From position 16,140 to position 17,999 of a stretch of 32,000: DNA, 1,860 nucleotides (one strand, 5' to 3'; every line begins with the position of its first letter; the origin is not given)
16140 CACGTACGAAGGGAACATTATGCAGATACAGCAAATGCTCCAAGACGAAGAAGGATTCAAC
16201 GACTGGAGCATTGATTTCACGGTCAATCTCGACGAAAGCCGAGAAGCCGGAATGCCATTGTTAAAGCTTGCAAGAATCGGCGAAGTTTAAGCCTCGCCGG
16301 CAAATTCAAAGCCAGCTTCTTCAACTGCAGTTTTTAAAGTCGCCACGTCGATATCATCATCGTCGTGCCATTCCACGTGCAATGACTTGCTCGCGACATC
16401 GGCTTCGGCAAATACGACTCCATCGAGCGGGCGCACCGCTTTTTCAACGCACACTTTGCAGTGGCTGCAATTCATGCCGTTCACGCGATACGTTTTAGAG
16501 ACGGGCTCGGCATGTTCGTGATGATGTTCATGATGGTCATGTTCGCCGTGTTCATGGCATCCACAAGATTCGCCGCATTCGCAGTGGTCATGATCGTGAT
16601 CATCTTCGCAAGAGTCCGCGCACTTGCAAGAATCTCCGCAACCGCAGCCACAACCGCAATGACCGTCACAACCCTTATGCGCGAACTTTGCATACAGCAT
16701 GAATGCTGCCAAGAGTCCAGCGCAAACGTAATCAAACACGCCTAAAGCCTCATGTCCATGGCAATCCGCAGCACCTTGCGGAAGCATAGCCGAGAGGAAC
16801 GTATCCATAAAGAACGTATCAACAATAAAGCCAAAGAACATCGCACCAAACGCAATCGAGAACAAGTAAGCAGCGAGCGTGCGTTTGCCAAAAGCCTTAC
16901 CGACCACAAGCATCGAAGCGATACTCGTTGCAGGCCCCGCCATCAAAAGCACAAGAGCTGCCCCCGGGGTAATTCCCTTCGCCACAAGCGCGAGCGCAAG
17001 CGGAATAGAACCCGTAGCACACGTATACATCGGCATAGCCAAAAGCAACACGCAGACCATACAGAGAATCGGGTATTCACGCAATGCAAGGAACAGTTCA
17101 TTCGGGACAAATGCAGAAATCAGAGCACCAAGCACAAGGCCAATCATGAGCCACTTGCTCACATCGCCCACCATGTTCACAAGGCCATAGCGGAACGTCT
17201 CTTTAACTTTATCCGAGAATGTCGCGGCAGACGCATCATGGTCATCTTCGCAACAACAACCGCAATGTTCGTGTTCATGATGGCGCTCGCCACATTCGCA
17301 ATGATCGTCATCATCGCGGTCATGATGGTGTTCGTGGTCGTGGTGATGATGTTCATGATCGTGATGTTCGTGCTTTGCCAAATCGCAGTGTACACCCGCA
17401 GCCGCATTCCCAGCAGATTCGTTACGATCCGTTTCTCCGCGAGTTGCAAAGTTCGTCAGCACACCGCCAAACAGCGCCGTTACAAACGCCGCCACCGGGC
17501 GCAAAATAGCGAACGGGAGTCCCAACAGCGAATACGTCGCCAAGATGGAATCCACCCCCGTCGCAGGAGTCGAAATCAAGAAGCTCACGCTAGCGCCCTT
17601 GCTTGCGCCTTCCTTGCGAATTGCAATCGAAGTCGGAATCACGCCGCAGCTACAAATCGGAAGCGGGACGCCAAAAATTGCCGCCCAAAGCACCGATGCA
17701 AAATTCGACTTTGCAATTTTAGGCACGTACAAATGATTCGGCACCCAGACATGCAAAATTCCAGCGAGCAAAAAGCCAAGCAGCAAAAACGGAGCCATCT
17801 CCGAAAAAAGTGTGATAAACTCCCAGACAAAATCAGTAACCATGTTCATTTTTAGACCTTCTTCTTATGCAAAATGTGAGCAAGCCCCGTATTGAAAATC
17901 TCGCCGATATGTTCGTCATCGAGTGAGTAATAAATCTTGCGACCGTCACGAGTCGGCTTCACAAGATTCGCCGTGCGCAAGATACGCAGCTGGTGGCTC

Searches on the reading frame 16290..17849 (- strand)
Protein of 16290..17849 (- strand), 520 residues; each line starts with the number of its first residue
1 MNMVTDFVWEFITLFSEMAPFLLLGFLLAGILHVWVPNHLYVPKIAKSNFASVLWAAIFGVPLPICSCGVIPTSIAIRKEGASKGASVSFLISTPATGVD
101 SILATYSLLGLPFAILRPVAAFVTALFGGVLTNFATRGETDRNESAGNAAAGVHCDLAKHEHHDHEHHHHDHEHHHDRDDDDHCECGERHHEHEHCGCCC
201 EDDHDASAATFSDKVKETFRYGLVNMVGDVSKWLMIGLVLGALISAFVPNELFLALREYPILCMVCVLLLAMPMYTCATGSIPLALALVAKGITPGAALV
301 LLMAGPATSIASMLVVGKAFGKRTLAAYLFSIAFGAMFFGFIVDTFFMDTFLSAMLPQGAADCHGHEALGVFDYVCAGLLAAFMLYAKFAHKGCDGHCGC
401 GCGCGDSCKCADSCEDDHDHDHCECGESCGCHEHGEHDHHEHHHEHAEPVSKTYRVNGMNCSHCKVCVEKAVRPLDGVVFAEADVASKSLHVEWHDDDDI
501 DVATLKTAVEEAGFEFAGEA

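Call 85: search_protein_families(library=pfam, max_evalue=0.00001, proteins=[window:16290-17849:-])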
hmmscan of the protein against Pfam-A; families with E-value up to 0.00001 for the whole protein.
window:16290-17849:- (520 aa): 3 families
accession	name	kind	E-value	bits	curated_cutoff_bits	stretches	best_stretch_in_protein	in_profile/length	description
PF03773.19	ArsP_1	-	5e-48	164.2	32.3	1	13-343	11-292/294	Predicted permease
PF00403.32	HMA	-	4.2e-11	43.5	24.8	1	453-515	1-62/62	Heavy-metal-associated domain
PF02535.28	Zip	-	5e-07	29.7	35.1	0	23-249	12-205/323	ZIP Zinc transporter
